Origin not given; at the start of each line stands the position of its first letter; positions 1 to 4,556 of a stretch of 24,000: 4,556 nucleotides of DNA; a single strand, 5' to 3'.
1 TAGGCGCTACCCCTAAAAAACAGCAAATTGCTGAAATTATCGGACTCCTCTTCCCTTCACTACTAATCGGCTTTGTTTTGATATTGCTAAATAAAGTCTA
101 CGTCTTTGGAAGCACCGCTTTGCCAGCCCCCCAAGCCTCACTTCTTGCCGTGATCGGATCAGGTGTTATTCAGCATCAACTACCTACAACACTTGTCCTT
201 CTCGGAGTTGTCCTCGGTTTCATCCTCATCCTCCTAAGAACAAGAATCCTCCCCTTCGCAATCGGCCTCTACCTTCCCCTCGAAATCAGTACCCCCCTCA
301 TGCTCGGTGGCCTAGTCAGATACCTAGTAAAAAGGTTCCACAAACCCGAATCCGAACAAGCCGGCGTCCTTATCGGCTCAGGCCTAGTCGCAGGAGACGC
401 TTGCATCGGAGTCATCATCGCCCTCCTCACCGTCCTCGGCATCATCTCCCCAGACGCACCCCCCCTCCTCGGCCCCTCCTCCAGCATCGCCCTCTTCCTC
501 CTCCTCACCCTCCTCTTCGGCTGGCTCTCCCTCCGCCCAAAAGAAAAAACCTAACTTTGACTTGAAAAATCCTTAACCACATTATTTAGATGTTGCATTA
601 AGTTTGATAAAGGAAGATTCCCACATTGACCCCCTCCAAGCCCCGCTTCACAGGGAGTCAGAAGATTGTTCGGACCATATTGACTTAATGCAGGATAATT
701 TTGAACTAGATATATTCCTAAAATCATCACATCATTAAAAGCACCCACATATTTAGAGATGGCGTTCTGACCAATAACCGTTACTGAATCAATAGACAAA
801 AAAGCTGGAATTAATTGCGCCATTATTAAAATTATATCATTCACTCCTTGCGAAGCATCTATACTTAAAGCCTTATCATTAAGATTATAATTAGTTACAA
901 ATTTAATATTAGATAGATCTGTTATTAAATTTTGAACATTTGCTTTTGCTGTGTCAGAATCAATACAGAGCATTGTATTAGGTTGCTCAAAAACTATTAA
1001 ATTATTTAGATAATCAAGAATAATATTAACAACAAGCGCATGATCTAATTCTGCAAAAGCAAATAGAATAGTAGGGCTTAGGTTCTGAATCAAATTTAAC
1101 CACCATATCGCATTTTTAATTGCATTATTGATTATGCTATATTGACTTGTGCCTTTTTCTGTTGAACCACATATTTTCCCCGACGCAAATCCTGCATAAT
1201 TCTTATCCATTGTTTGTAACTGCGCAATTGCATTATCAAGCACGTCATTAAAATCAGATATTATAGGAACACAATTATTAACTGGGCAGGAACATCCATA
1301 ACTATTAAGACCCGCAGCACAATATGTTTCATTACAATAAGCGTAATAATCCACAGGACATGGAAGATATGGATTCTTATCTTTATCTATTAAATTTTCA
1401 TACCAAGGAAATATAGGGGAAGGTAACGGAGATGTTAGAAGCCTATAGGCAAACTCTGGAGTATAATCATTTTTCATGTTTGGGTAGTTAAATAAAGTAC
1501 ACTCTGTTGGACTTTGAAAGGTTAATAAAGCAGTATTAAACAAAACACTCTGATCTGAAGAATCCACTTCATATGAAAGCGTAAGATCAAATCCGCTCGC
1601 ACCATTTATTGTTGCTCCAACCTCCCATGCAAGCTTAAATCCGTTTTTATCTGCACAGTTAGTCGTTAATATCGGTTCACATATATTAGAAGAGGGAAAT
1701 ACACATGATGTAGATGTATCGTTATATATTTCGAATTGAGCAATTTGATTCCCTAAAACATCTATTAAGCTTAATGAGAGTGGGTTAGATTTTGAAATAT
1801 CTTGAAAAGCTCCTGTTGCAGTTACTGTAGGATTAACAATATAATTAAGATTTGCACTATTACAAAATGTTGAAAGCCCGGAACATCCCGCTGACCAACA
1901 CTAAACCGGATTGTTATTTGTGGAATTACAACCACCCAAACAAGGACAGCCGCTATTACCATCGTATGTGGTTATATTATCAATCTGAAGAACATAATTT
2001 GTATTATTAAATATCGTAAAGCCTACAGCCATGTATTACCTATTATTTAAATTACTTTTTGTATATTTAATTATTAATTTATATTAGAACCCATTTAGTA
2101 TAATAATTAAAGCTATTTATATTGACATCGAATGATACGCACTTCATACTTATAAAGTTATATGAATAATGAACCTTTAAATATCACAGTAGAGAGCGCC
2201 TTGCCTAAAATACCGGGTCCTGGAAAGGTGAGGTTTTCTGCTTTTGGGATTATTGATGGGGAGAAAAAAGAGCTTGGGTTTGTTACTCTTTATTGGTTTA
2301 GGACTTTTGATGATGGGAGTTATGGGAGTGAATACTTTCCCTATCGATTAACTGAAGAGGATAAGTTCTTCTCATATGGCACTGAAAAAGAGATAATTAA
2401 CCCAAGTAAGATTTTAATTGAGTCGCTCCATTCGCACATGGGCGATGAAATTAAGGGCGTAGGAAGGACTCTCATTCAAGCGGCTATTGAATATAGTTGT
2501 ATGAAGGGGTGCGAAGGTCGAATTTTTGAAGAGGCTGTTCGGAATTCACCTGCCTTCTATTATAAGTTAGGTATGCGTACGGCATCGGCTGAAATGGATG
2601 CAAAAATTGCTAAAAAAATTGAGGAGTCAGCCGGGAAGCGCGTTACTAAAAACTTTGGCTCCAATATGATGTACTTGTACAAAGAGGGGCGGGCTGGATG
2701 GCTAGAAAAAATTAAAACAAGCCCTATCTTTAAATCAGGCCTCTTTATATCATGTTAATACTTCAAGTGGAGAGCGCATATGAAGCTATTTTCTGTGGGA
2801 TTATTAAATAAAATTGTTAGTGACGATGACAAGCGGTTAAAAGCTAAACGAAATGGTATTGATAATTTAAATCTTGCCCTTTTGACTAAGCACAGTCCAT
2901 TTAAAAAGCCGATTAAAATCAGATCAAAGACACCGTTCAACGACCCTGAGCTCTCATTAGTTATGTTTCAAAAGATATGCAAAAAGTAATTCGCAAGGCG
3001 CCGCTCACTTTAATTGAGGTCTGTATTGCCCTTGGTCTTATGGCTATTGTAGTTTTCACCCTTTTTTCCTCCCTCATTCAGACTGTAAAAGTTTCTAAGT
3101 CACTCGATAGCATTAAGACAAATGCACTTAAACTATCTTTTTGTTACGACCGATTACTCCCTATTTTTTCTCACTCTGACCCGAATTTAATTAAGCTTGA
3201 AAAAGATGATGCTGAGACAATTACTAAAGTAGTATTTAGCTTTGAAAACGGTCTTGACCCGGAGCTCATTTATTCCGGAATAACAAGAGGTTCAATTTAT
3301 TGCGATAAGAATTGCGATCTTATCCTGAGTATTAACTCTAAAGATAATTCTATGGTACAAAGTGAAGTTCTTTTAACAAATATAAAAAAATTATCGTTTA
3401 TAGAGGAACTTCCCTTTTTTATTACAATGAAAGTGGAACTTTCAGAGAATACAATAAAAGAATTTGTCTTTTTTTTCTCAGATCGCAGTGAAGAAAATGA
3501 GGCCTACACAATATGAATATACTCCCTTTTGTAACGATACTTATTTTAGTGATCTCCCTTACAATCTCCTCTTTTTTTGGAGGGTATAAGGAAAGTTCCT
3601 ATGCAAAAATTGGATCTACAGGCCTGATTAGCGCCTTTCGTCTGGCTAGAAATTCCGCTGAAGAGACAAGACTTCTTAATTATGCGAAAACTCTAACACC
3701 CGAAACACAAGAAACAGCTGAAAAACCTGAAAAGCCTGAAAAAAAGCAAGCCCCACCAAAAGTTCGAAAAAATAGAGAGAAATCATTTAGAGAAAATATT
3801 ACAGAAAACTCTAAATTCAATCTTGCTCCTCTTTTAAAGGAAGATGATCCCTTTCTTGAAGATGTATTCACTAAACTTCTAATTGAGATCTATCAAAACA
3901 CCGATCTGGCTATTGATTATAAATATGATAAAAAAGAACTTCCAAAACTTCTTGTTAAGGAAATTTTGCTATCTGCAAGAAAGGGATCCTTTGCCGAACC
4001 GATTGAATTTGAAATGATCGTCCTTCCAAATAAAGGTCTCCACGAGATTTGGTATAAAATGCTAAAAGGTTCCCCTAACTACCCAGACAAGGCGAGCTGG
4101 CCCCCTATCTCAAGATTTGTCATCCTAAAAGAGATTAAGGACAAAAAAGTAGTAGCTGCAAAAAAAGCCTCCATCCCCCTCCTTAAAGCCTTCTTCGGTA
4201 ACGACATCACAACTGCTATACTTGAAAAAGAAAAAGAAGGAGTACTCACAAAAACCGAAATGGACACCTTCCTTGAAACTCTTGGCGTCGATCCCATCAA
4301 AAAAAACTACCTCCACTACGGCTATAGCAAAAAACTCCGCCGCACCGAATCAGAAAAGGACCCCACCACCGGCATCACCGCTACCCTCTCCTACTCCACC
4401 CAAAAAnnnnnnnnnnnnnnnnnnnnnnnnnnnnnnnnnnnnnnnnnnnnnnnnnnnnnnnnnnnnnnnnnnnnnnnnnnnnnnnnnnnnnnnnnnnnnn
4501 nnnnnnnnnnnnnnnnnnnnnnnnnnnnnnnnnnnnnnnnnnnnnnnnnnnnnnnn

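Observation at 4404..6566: Twin 65-bp perfect-hairpin elements in direct orientation bracket a histidine-kinase / ATP-grasp gene pair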

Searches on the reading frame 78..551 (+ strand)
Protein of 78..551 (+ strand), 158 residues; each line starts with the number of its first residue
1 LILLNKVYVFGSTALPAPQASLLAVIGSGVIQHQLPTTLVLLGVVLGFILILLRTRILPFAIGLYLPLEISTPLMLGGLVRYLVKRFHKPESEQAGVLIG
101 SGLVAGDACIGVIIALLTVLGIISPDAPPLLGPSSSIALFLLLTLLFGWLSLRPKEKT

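Call 10: search_protein_families(library=pfam, proteins=[window:78-551:+])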
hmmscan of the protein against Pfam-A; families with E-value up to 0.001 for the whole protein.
window:78-551:+ (158 aa): 1 family
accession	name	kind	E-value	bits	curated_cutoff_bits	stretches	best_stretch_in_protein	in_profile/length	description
PF03169.20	OPT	-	8.1e-17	61.5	25.8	1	1-117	487-622/623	OPT oligopeptide transporter protein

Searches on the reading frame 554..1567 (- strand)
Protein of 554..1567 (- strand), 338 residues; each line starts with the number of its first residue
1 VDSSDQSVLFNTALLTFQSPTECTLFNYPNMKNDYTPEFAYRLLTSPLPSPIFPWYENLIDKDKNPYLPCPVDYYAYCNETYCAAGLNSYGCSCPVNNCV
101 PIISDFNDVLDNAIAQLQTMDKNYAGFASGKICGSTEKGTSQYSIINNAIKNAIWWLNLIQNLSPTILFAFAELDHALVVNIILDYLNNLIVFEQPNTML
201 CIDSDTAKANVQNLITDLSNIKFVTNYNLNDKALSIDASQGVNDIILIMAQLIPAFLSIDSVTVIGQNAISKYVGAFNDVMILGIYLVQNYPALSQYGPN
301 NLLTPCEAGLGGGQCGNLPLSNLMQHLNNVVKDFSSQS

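Call 10: search_protein_families(library=pfam, proteins=[window:554-1567:-])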
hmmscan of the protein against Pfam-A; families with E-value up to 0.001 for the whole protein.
window:554-1567:- (338 aa): 0 families

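Call 19: find_encoding_contigs(protein=window:554-1567:-, flank=10000, max_places=6)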
Protein window:554-1567:- (338 aa): 3 contigs read that carry it; 2 places shown.
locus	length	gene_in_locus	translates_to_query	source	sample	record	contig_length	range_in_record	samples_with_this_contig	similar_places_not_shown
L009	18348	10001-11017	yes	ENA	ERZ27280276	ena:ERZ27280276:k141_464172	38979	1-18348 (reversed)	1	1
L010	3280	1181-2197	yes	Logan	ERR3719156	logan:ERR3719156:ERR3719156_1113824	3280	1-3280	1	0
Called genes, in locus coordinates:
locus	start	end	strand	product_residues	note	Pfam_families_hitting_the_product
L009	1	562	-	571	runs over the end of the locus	PF03485:Arg_tRNA_synt_N, PF00750:tRNA-synt_1d, PF05746:DALR_1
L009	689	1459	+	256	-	PF10915:DUF2709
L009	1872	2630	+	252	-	PF00929:RNase_T, PF12843:QSregVF_b (weak)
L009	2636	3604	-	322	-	PF13353:Fer4_12 (weak)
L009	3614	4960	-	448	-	PF00275:EPSP_synthase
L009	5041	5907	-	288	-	-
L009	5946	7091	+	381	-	PF00989:PAS (weak), PF00512:HisKA, PF02518:HATPase_c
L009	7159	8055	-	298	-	-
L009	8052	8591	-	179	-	-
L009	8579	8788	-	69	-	-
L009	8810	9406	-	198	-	-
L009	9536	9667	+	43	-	-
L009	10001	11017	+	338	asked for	-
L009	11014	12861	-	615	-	PF03169:OPT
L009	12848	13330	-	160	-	-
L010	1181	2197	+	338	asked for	-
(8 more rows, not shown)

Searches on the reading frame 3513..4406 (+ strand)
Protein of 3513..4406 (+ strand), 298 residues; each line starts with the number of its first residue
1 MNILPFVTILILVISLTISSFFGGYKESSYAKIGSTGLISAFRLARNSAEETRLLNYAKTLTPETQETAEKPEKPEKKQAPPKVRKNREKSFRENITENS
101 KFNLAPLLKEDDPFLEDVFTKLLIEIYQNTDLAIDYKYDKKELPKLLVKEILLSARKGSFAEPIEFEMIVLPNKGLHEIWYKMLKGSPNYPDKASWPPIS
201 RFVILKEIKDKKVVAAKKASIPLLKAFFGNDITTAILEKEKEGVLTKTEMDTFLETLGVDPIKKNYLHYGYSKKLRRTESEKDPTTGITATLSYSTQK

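Call 10: search_protein_families(library=pfam, proteins=[window:3513-4406:+])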
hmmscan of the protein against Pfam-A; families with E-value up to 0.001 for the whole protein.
window:3513-4406:+ (298 aa): 0 families

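Call 40: find_encoding_contigs(protein=window:3513-4406:+, flank=3000, max_places=10)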
Protein window:3513-4406:+ (298 aa): 5 contigs read that carry it; 3 places shown.
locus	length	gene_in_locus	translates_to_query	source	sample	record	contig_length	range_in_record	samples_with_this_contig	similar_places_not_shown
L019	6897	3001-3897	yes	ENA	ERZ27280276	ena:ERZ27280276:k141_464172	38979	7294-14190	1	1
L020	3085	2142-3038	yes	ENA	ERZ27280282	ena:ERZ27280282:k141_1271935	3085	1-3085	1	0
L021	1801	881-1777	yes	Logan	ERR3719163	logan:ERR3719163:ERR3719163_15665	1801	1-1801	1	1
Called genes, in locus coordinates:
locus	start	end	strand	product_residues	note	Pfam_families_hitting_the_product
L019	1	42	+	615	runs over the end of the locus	PF03169:OPT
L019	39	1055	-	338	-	-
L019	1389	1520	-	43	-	-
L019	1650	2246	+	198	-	-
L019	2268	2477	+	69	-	-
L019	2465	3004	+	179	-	-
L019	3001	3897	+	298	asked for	-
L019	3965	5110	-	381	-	PF00989:PAS (weak), PF00512:HisKA, PF02518:HATPase_c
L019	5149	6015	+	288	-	-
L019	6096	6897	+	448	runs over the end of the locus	PF00275:EPSP_synthase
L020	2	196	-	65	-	?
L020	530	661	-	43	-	-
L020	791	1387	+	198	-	-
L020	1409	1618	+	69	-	-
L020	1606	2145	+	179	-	-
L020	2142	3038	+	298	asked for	-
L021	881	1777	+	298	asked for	-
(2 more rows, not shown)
